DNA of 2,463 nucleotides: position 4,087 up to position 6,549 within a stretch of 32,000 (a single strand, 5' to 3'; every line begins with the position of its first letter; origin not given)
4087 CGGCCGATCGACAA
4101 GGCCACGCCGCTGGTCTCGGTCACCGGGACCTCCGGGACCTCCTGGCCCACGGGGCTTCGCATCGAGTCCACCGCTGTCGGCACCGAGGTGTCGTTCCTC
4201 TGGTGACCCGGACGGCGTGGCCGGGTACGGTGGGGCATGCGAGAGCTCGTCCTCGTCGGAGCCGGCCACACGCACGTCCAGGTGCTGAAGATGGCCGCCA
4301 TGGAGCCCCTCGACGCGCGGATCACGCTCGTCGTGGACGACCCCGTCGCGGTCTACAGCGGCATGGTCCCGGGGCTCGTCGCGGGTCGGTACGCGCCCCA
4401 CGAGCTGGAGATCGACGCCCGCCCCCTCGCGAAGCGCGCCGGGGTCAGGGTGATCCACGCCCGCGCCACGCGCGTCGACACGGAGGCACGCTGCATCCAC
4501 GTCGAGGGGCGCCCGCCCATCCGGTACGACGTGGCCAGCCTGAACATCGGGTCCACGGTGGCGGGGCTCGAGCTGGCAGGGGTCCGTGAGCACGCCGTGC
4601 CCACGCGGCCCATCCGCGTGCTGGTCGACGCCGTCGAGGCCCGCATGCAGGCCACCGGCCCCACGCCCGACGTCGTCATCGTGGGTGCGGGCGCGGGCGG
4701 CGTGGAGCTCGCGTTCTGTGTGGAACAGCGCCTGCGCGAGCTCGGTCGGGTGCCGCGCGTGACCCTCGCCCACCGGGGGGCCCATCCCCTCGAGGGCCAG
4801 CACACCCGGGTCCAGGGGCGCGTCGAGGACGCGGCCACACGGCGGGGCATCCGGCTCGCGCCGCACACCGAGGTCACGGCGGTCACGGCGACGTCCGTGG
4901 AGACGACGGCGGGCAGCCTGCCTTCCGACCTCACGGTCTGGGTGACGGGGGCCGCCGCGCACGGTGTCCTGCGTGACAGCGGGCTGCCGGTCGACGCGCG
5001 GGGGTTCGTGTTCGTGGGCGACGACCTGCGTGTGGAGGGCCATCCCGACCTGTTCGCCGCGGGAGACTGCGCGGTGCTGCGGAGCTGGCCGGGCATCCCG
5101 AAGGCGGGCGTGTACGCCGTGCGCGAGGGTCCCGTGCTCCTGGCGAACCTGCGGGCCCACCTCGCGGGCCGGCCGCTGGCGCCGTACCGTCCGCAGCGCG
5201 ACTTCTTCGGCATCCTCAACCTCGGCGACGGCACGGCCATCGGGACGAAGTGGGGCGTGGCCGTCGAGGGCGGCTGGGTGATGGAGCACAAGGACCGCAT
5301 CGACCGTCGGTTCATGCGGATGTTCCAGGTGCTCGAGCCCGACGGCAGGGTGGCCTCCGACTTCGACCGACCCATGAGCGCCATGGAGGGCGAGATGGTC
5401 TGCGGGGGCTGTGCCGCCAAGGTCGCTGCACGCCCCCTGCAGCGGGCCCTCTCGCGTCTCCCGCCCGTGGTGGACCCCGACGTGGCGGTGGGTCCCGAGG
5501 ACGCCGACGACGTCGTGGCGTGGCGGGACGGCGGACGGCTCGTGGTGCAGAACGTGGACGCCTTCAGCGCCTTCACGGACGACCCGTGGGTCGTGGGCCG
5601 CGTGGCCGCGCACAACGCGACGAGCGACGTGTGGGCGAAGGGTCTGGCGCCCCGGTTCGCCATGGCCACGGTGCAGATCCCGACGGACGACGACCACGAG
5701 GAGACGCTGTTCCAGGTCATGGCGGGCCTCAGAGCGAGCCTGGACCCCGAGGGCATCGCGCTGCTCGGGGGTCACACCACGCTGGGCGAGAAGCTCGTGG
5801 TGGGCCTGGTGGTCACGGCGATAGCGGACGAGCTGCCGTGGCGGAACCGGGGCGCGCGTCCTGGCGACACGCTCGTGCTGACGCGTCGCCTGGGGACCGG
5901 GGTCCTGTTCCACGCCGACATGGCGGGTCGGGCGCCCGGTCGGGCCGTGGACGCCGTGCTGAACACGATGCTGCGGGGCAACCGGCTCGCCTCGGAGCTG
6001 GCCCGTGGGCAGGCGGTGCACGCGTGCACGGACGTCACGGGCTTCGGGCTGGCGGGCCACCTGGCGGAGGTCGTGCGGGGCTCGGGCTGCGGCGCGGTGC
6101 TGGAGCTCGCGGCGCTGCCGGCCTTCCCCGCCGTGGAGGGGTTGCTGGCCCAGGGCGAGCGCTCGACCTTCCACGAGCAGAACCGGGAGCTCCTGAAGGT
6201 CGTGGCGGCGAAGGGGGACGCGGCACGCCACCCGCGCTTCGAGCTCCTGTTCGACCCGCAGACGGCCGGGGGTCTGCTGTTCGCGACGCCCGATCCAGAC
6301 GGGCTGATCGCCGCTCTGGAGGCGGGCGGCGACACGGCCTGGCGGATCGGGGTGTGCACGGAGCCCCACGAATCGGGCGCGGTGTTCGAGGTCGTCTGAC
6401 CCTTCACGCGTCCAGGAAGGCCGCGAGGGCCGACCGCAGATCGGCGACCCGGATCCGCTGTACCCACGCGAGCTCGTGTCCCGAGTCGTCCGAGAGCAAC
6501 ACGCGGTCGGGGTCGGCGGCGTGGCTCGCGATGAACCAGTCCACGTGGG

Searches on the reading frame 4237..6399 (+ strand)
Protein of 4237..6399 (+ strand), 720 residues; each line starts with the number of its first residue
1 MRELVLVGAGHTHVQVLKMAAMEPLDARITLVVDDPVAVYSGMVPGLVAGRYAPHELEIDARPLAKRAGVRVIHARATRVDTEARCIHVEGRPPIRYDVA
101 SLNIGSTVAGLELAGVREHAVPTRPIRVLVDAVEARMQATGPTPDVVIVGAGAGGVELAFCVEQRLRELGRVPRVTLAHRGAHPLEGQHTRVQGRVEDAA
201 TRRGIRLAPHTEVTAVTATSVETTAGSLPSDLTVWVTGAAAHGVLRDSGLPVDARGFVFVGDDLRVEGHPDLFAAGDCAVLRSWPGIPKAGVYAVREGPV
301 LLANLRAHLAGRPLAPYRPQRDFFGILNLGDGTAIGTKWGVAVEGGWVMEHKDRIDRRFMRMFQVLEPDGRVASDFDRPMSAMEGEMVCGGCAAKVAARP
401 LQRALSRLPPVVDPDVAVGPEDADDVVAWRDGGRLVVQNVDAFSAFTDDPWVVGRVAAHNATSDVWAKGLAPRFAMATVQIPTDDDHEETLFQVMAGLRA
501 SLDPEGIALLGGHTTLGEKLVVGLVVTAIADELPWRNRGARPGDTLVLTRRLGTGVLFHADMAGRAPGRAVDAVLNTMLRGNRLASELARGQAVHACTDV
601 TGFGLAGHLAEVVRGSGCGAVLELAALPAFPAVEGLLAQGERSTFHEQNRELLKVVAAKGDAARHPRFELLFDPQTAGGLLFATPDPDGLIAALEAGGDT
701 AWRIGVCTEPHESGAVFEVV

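Call 65: search_protein_families(library=pfam, proteins=[window:4237-6399:+], max_evalue=0.00001)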
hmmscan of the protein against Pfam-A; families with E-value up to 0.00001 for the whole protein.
window:4237-6399:+ (720 aa): 4 families
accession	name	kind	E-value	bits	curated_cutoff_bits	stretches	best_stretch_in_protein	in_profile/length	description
PF07992.20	Pyr_redox_2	-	2.3e-26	93.3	26.1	1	4-298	3-291/291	Pyridine nucleotide-disulphide oxidoreductase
PF02769.27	AIRS_C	-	3e-17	63.7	23.1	1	541-713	1-151/156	AIR synthase related protein, C-terminal domain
PF00586.29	AIRS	-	3.8e-13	50.3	24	1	431-529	10-111/112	AIR synthase related protein, N-terminal domain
PF00070.33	Pyr_redox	-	7e-06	26.9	22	1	146-221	2-71/82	Pyridine nucleotide-disulphide oxidoreductase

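Call 98: search_protein_families(library=ncbifam, proteins=[window:4237-6399:+], max_evalue=0.00001)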
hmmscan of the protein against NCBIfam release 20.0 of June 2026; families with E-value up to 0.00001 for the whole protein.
window:4237-6399:+ (720 aa): 15 families
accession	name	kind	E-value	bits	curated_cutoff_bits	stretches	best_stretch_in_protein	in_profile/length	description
TIGR04369.1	fusion_not_SelD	hypoth_equivalog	3.3e-135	451.9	700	1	6-686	1-683/701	oxidoreductase/SelD-related fusion protein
TIGR03169.1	Nterm_to_SelD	hypoth_equivalog_domain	3.7e-113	378.6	310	1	3-363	1-365/365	pyridine nucleotide-disulfide oxidoreductase family protein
TIGR00476.1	selD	equivalog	1.3e-77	261.1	125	1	388-685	7-307/311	selenide, water dikinase SelD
NF002098.0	PRK00943.1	equivalog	1.5e-55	188.5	299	1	390-711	15-338/347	selenide, water dikinase SelD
NF010705.0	PRK14105.1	equivalog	1.7e-23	83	291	1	391-630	16-271/345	selenide, water dikinase SelD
TIGR01379.1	thiL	equivalog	5.2e-17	61.8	184.15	1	437-638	46-247/320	thiamine-phosphate kinase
NF045765.1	PhenlGlyoxDHPadH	equivalog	1e-12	47.6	475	1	5-284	6-282/416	NADH-dependent phenylglyoxylate dehydrogenase subunit epsilon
TIGR04049.1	AIR_rel_sll0787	hypoth_equivalog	9.8e-10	38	321.3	1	423-633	43-247/318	sll0787 family AIR synthase-like protein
NF042949.2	3PPDioc_HcaD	equivalog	2.9e-08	32.8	450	1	3-282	3-279/386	3-phenylpropionate/cinnamic acid dioxygenase ferredoxin--NAD(+) reductase subunit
TIGR04050.1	MSMEG_0567_Cter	hypoth_equivalog_domain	1.6e-07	31.1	312.2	1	444-630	54-229/296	MSMEG_0567/sll0787 family protein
NF003437.0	PRK04965.1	equivalog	1.6e-07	30.7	392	1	2-280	3-276/378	NADH:flavorubredoxin reductase NorW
TIGR03267.1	methan_mark_2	hypoth_equivalog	6.8e-07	28.6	365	1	447-629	71-248/323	methanogenesis marker 2 protein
NF049943.1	SQR_III_seleno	exception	1.6e-06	27.2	525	0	157-315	165-322/406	type III sulfide quinone reductase, selenoprotein subtype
TIGR02053.1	MerA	equivalog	2.1e-06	27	454.45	1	68-279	102-308/465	mercury(II) reductase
NF004350.0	PRK05731.1-1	equivalog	2.3e-06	26.8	441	1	449-634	60-246/325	thiamine-phosphate kinase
